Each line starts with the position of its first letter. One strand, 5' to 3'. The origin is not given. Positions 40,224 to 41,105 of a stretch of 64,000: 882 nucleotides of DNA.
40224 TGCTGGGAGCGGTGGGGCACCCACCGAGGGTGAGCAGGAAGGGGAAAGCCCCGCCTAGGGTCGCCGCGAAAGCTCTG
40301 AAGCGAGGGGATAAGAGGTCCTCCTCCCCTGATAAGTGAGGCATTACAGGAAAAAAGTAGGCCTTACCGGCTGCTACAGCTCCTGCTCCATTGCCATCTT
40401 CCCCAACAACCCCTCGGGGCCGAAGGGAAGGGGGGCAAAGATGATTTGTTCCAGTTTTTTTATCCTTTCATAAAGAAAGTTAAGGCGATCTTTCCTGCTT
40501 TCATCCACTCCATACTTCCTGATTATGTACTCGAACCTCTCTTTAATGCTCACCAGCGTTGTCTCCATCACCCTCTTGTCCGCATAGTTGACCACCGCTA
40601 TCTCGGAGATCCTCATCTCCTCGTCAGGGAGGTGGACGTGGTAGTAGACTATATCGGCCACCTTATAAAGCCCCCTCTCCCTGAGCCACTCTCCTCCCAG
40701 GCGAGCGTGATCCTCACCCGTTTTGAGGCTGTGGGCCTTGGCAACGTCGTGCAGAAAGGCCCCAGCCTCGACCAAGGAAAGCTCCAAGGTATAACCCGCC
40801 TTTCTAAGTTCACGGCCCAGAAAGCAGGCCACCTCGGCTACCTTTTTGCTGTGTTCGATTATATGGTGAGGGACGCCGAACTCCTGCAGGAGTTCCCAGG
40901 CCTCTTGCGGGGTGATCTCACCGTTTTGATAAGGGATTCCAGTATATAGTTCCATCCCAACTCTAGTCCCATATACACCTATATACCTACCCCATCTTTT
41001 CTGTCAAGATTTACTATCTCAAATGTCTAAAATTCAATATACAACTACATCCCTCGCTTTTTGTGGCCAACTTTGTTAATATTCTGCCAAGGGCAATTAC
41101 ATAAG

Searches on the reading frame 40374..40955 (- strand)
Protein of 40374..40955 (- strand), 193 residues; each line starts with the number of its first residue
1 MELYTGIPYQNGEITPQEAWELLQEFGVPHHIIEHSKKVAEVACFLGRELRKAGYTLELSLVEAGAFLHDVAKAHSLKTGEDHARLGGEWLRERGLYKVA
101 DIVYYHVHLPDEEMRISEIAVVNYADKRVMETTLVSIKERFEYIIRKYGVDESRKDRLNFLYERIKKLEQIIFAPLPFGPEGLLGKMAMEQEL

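Call 3: search_protein_families(library=pfam, proteins=[window:40374-40955:-], max_evalue=0.01)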
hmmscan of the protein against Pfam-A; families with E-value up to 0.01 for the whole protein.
window:40374-40955:- (193 aa): 1 family
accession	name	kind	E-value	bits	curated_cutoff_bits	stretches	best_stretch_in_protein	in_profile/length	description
PF01966.28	HD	-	1.5e-09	38.6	22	1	33-127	2-112/116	HD domain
